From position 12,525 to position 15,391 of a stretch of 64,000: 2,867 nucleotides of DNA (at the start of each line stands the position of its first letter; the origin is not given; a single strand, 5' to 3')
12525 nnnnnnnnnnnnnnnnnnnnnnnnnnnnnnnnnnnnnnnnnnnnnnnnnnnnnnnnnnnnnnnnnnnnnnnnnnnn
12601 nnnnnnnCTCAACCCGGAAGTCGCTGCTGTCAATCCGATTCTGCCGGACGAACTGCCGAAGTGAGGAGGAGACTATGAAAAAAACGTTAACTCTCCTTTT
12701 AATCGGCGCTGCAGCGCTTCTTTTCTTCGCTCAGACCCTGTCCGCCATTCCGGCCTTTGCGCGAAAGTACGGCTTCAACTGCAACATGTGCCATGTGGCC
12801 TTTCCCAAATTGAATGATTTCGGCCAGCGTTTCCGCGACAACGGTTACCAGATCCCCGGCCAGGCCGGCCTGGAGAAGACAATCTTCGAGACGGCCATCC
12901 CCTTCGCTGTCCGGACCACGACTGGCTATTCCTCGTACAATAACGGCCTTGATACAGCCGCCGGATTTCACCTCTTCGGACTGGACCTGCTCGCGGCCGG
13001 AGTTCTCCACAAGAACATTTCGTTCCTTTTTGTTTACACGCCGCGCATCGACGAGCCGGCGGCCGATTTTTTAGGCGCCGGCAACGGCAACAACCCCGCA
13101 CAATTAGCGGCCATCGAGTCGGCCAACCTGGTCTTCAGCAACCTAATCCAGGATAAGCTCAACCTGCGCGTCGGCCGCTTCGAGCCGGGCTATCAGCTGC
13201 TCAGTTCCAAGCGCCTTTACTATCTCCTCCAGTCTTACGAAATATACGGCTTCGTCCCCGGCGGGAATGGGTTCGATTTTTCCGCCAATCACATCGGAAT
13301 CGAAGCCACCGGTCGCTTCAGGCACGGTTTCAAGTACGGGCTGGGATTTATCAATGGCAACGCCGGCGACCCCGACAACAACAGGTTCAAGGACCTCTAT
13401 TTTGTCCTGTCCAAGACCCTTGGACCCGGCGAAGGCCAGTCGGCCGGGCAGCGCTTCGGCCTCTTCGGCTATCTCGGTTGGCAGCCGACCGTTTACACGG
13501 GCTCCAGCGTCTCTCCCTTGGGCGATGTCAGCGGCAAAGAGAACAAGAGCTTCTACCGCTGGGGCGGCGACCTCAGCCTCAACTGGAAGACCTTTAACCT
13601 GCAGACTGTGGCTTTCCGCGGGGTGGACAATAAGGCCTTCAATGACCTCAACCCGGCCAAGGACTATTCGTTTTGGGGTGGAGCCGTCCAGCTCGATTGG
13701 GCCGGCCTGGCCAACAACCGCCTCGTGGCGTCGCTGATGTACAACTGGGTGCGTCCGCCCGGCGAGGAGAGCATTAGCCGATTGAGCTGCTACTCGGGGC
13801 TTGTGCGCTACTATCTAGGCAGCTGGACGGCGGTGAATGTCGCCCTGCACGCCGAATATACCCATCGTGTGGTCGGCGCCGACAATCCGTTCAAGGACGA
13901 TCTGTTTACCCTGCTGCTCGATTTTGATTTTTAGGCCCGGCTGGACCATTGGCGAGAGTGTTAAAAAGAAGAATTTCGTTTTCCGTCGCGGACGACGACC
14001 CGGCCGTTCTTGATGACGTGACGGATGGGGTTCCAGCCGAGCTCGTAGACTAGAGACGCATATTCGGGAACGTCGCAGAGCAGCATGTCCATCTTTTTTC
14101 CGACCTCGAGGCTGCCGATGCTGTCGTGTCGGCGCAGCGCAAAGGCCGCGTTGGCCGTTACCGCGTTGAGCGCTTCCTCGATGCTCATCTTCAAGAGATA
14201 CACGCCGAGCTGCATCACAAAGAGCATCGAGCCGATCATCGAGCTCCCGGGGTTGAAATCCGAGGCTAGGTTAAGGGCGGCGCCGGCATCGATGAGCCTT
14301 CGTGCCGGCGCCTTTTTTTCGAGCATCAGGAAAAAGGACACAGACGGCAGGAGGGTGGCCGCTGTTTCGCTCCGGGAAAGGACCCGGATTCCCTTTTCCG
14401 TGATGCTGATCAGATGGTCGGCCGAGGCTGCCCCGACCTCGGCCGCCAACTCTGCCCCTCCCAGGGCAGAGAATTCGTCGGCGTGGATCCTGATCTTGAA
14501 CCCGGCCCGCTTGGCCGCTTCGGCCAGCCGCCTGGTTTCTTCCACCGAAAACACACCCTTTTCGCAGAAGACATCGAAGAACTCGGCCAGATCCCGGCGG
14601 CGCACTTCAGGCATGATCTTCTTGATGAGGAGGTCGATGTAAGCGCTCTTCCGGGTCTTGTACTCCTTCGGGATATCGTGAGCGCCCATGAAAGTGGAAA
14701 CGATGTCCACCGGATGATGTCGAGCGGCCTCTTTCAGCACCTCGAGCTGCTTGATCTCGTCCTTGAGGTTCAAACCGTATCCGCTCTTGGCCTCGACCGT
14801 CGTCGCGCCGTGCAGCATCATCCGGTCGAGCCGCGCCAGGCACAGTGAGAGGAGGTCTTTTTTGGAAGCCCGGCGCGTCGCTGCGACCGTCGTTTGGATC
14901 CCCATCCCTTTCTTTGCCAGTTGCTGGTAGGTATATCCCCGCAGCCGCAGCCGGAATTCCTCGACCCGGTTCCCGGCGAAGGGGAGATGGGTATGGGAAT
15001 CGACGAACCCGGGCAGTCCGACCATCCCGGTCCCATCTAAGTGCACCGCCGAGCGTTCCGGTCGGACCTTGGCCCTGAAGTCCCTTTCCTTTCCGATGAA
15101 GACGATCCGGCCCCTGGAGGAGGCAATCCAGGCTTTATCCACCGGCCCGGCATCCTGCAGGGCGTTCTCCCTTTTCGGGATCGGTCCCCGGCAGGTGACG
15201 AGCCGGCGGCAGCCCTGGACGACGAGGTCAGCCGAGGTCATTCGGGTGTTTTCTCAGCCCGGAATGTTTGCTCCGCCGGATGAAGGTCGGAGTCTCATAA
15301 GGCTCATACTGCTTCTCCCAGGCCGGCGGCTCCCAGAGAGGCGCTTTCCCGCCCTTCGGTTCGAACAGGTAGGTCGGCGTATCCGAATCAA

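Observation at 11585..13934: Di-heme cytochrome c peroxidase paired with a Cyc2-like fused cytochrome-porin: candidate outer-membrane electron-uptake / peroxide-reduction module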

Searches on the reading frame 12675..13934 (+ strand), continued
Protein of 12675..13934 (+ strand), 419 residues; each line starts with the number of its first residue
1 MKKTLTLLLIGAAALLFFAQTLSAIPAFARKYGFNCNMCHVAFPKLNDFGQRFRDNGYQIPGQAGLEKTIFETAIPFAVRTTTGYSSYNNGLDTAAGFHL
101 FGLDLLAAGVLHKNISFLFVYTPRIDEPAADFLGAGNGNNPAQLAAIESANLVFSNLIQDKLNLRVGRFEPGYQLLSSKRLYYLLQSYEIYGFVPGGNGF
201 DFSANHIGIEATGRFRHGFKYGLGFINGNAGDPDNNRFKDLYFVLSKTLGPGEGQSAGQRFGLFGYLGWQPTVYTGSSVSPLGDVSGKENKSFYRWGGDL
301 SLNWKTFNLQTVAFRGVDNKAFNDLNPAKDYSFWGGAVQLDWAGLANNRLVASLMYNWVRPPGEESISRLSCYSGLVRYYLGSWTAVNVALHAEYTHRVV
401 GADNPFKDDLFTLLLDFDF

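Call 41: search_dna_similar(query=window:12675-13931:+, collection=plasmids, mode=protein, max_evalue=0.001, max_rows=25)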
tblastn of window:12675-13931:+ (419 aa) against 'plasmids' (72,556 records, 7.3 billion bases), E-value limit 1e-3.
Records with a match: 5; places in all: 5; records where one place covers at least 80% of the query: 0.
Best place of each record, by identity: <60% 5.
By first word of the organism name: Ralstonia 4; Methylocystis 1.
By predicted mobility (MOB-suite, as given by PLSDB): non-mobilizable 3; mobilizable 2.
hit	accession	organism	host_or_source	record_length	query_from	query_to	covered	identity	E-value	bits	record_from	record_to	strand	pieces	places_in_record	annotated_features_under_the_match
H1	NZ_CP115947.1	Ralstonia solanacearum MolK2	Musa sp.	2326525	24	102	19%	35.4%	9e-5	52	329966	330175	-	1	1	record has no annotation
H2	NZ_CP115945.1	Ralstonia syzygii R24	Syzygium aromaticum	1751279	24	102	19%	32.9%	4e-4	50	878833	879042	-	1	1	none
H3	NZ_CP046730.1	Ralstonia syzygii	tobacco,cell culture,leaf veins ...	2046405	24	102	19%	32.9%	5e-4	50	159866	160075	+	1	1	none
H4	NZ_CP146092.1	Ralstonia sp. RRA.1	-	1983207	24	102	19%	32.9%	1e-3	49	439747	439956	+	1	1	none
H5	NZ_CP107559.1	Methylocystis sp. MJC1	whole organism,Alpine Peat Bogs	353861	23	69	11%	53.2%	4e-6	57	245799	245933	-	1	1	hypothetical protein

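Call 46: predict_structure(alignment_id=A2)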
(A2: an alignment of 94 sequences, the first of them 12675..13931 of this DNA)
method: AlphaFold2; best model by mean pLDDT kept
length: 419 residues; sequences in the alignment: 94
mean_pLDDT: 89.1   pTM: 0.85
mean pLDDT of the five models: 89.1, 87.9, 87.8, 87.7, 86.9
residues with pLDDT >= 90: 290; 70-90: 90; 50-70: 26; < 50: 13
segments of 3 or more residues with pLDDT < 50: 19-24, 135-141
pLDDT, mean of each block of 10 residues (from residue 1): 88 69 51 82 93 91 85 85 95 93 91 94 77 48 78 94 96 94 94 88 94 94 94 86 98 96 98 79 84 98 98 98 96 98 89 98 95 97 79 98 96 93
secondary structure, 60 per line:
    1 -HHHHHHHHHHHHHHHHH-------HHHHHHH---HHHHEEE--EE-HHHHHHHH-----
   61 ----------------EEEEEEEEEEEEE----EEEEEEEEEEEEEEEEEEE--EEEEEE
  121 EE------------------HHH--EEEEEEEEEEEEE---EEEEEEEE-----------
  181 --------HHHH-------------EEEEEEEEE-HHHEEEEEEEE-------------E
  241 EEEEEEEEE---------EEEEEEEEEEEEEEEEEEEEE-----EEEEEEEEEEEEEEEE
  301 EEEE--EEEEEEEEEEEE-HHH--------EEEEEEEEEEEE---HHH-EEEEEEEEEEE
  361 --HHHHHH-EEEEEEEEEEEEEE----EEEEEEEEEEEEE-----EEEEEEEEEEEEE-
elements in order: H2-18 H26-32 H36-39 E40-42 H48-55 E77-89 E94-112 E115-122 E146-158 E162-169 H189-192 E206-214 E219-226 E240-249 E259-279 E285-304 E307-318 E331-342 E350-360 H363-368 E370-383 E388-400 E406-418

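Call 49: find_encoding_contigs(protein=P0125, flank=5000, max_places=3)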
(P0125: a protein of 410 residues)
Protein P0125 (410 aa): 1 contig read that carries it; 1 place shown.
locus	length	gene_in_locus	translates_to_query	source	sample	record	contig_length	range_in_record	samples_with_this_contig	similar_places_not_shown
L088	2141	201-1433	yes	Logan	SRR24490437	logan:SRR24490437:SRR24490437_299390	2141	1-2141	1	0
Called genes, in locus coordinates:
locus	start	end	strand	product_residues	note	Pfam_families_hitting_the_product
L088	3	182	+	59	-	?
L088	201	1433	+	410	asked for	-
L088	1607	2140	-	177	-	?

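Call 50: find_encoding_contigs(protein=P0142, flank=5000, max_places=3)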
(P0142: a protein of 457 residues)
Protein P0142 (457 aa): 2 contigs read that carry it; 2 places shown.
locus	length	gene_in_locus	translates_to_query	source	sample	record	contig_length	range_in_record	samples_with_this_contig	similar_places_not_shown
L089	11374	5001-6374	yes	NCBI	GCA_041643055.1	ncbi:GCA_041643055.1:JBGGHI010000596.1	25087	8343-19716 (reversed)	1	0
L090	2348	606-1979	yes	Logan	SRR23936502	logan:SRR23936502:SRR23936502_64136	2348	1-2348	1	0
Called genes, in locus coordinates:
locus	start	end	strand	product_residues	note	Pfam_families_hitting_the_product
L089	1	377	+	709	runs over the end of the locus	PF11992:TgpA_N, PF01841:Transglut_core, PF13559:DUF4129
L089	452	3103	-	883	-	PF02739:5_3_exonuc_N, PF01367:5_3_exonuc, PF22619:DNA_polI_exo1, PF00476:DNA_pol_A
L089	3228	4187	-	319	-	-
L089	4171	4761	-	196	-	PF13580:SIS_2, PF01380:SIS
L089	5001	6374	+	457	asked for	-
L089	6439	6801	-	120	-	PF13560:HTH_31 (weak), PF01381:HTH_3, PF12844:HTH_19 (weak)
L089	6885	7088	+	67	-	PF01381:HTH_3 (weak)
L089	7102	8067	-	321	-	PF01479:S4, PF00849:PseudoU_synth_2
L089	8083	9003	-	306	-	PF09613:HrpB1_HrpK (faint), PF12569:NatA_aux_su (faint), PF12895:ANAPC3 (faint), PF13432:TPR_16 (faint), PF25058:ARM_TT21 (faint), PF14559:TPR_19 (weak), PF23914:TPR_CcmH_CycH (weak), PF14559:TPR_19, +15 more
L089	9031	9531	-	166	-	PF01252:Peptidase_A8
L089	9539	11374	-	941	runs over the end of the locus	PF00133:tRNA-synt_1, PF01406:tRNA-synt_1e (faint), PF09334:tRNA-synt_1g, PF01921:tRNA-synt_1f (weak), PF08264:Anticodon_1, PF06827:zf-FPG_IleRS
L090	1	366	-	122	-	?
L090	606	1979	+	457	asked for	-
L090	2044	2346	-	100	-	?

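Call 51: find_encoding_contigs(protein=P0151, flank=5000, max_places=3)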
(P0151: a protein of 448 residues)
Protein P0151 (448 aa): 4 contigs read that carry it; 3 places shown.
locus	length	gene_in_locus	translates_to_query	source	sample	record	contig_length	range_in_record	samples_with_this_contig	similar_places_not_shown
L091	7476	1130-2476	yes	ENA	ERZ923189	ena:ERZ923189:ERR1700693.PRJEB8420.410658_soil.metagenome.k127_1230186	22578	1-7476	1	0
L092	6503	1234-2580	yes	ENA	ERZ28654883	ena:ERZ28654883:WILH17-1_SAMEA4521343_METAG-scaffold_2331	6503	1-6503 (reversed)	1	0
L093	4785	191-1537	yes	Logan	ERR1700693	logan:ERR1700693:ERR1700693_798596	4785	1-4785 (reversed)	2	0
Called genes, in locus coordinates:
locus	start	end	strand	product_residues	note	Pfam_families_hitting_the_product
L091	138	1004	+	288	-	PF00696:AA_kinase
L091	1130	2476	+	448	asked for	-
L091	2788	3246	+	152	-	-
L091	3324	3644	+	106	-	-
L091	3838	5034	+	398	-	PF25919:BSH_CusB (faint), PF25917:BSH_RND, PF25973:BSH_CzcB (faint), PF25876:HH_MFP_RND, PF25944:Beta-barrel_RND, PF25967:RND-MFP_C, PF25989:YknX_C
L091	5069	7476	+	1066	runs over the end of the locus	PF00873:ACR_tran, PF02355:SecD_SecF_C (faint), PF03176:MMPL (weak)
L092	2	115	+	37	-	?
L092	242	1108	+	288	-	PF00696:AA_kinase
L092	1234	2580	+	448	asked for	-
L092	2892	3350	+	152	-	-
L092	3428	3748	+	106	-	-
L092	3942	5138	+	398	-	PF25919:BSH_CusB (faint), PF25917:BSH_RND, PF25973:BSH_CzcB (faint), PF25876:HH_MFP_RND, PF25944:Beta-barrel_RND, PF25967:RND-MFP_C, PF25989:YknX_C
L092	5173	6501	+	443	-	?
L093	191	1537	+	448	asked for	-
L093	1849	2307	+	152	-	-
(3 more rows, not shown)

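Call 53: find_encoding_contigs(protein=P0126, flank=5000, max_places=3)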
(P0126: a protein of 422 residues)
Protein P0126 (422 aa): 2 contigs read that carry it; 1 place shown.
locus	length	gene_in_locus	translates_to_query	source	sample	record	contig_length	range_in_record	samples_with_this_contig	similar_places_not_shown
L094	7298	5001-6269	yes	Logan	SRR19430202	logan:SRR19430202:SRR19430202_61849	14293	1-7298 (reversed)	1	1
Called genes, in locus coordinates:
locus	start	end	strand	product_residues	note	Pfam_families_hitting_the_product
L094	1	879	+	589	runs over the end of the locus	PF19289:PmbA_TldD_3rd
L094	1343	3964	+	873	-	PF00690:Cation_ATPase_N, PF00122:E1-E2_ATPase, PF00702:Hydrolase, PF13246:Cation_ATPase (weak), PF12710:HAD (faint), PF08282:Hydrolase_3 (faint), PF00689:Cation_ATPase_C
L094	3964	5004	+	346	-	PF03150:CCP_MauG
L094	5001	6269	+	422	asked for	-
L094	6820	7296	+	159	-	?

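Call 54: find_encoding_contigs(protein=P0127, flank=5000, max_places=3)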
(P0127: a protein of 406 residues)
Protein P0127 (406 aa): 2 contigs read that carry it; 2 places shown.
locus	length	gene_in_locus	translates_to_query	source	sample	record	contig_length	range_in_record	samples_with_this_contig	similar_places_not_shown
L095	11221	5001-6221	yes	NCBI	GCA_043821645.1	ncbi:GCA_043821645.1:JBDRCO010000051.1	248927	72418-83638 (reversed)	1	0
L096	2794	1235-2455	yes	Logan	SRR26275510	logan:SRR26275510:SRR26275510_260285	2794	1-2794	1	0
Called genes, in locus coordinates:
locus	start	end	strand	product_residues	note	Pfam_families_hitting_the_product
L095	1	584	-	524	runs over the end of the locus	PF07884:VKOR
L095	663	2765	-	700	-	-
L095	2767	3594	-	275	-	PF09985:Glucodextran_C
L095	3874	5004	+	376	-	PF03150:CCP_MauG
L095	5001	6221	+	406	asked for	-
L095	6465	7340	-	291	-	-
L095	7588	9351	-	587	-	PF28492:Beta_helix_4 (faint)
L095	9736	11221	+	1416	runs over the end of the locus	PF13205:Big_5 (faint)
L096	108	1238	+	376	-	PF03150:CCP_MauG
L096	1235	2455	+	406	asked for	-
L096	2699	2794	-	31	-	?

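Call 55: find_encoding_contigs(protein=P0133, flank=5000, max_places=3)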
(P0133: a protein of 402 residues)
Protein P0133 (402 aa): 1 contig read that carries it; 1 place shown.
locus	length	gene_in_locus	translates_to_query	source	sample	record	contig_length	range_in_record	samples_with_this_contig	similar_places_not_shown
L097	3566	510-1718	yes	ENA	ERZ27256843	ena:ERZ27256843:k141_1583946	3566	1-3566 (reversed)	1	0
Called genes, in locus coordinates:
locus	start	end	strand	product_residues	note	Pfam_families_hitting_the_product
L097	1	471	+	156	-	?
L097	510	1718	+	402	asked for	-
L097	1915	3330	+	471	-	PF00884:Sulfatase, PF01663:Phosphodiest (weak), PF16347:SGSH_C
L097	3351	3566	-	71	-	?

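Call 59: get_annotated_region(hit=H5, flank=4000)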
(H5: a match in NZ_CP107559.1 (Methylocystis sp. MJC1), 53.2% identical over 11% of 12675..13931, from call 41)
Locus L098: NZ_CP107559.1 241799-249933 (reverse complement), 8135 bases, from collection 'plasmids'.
description: Methylocystis sp. MJC1 plasmid unnamed1, complete sequence
organism: Methylocystis sp. MJC1 (NCBI taxid 2654282)
taxonomy: Bacteria; Pseudomonadota; Alphaproteobacteria; Hyphomicrobiales; Methylocystaceae; Methylocystis; Methylocystis sp. MJC1
host: -; source: whole organism,Alpine Peat Bogs; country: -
typing (MOB-suite, as given by PLSDB): non-mobilizable
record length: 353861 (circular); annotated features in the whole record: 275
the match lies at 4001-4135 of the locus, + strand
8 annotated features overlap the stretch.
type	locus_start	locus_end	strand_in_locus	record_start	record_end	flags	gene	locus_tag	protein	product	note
CDS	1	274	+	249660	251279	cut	-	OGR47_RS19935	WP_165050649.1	IS66 family transposase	-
CDS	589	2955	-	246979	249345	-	-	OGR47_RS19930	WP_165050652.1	autotransporter outer membrane beta-barrel domain-containing protein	-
CDS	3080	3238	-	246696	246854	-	-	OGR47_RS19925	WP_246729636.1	hypothetical protein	-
CDS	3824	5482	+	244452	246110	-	-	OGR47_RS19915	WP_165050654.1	hypothetical protein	-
CDS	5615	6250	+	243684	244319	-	-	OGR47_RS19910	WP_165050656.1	c-type cytochrome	-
CDS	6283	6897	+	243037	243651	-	-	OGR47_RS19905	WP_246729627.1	c-type cytochrome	-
CDS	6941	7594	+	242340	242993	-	-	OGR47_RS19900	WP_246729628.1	c-type cytochrome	-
CDS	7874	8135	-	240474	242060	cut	-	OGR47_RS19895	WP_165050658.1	B12-binding domain-containing radical SAM protein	-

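Call 60: get_annotated_region(hit=H3, flank=4000)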
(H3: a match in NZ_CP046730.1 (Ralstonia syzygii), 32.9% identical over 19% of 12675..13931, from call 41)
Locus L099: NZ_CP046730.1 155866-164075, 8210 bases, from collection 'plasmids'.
description: Ralstonia syzygii strain LLRS-1 plasmid pLLRS-1, complete sequence
organism: Ralstonia syzygii (NCBI taxid 28097)
taxonomy: Bacteria; Pseudomonadota; Betaproteobacteria; Burkholderiales; Burkholderiaceae; Ralstonia; Ralstonia syzygii
host: -; source: tobacco,cell culture,leaf veins (vascular strands); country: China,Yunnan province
typing (MOB-suite, as given by PLSDB): mobilizable; relaxase MOBP
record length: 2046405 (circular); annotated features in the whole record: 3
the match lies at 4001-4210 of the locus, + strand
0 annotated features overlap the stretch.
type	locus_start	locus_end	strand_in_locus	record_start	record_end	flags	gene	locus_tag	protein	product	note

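Call 65: find_encoding_contigs(protein=P0002, flank=8000, max_places=2)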
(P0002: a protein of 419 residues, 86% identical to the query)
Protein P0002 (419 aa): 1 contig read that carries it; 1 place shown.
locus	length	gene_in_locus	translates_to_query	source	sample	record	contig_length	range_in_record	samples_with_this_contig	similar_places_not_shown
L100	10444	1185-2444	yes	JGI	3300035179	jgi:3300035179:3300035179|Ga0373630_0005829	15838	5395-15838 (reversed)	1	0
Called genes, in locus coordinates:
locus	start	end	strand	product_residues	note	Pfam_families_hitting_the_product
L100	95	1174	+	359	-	PF00034:Cytochrom_C (faint), PF03150:CCP_MauG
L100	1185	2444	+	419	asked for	-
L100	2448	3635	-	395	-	PF00248:Aldo_ket_red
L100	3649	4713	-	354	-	-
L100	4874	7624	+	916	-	PF26549:Tricorn_N (weak), PF26550:Tricorn_2nd (faint), PF07676:PD40, PF00326:Peptidase_S9, PF20434:BD-FAE (weak), PF03781:FGE-sulfatase (faint)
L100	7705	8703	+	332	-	-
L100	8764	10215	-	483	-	PF06253:MTTB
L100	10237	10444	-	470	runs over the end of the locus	PF00324:AA_permease, PF13520:AA_permease_2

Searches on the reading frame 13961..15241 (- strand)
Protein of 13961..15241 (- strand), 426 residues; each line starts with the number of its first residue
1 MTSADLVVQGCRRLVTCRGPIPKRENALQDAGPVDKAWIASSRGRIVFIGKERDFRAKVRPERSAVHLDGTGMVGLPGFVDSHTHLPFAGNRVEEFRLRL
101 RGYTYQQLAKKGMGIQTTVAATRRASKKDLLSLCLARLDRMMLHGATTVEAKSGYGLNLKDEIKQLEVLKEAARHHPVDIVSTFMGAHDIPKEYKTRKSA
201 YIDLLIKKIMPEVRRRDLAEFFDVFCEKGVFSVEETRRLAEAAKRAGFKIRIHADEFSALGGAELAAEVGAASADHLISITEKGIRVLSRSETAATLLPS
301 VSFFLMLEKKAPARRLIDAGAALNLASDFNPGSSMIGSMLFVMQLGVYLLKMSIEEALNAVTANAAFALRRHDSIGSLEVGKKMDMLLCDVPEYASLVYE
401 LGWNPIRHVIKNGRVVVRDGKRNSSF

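Call 3: search_protein_families(library=pfam, proteins=[window:13961-15241:-], max_evalue=0.1)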
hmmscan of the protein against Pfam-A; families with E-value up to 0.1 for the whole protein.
window:13961-15241:- (426 aa): 2 families
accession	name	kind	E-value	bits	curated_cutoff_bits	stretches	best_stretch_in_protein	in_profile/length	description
PF07969.17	Amidohydro_3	-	1.2e-17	65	29.7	2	106-417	143-472/472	Amidohydrolase family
PF01979.26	Amidohydro_1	-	3.8e-17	63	25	1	76-416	3-345/345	Amidohydrolase family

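Call 4: search_protein_families(library=ncbifam, proteins=[window:13961-15241:-], max_evalue=0.1)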
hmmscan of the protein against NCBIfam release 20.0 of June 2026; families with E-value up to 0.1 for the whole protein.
window:13961-15241:- (426 aa): 31 families (the best 25 are shown)
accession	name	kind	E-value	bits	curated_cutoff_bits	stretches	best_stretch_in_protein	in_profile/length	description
TIGR01224.1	hutI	equivalog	9.8e-132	439.3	298.15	1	38-415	5-377/377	imidazolonepropionase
NF006055.0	PRK08203.1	equivalog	5.2e-11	41.7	532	1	275-421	272-430/455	8-oxoguanine deaminase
TIGR02967.1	guan_deamin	equivalog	2.5e-10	39.9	375.4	1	276-391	245-362/401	guanine deaminase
NF006056.0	PRK08204.1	subfamily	5.7e-10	38.6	391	2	350-391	340-381/449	hypothetical protein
NF006679.0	PRK09228.1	subfamily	6.5e-10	38.3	351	2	274-392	268-388/433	guanine deaminase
NF051886.1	XaaProDiPepCaul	equivalog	7.3e-10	38.4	500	2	352-416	336-397/398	Xaa-Pro dipeptidase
NF006689.0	PRK09237.1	equivalog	7.5e-09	34.6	371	1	325-391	271-337/383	amidohydrolase/deacetylase family metallohydrolase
NF011990.0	PRK15446.2-6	subfamily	1.1e-08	34.1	233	1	313-419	292-385/390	alpha-D-ribose 1-methylphosphonate 5-triphosphate diphosphatase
NF004636.0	PRK05985.1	subfamily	2.6e-08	33.1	408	2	352-422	328-394/398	amidohydrolase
TIGR02318.1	phosphono_phnM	equivalog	3.2e-08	32.9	390.55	1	313-416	285-375/376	phosphonate metabolism protein PhnM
NF006549.0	PRK09045.1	equivalog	9e-08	31.2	540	1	351-412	332-410/444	TRZ/ATZ family hydrolase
NF005211.0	PRK06687.1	equivalog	3.5e-06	26.1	703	1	279-389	255-371/419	TRZ/ATZ family protein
NF011984.0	PRK15446.1-5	equivalog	2.4e-05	23.3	260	1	313-391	289-361/379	alpha-D-ribose 1-methylphosphonate 5-triphosphate diphosphatase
NF004995.0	PRK06380.1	subfamily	4.3e-05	22.7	567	1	216-391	192-362/418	metal-dependent hydrolase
NF011989.0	PRK15446.2-5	equivalog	9e-05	21.4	565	1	315-395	287-364/385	alpha-D-ribose 1-methylphosphonate 5-triphosphate diphosphatase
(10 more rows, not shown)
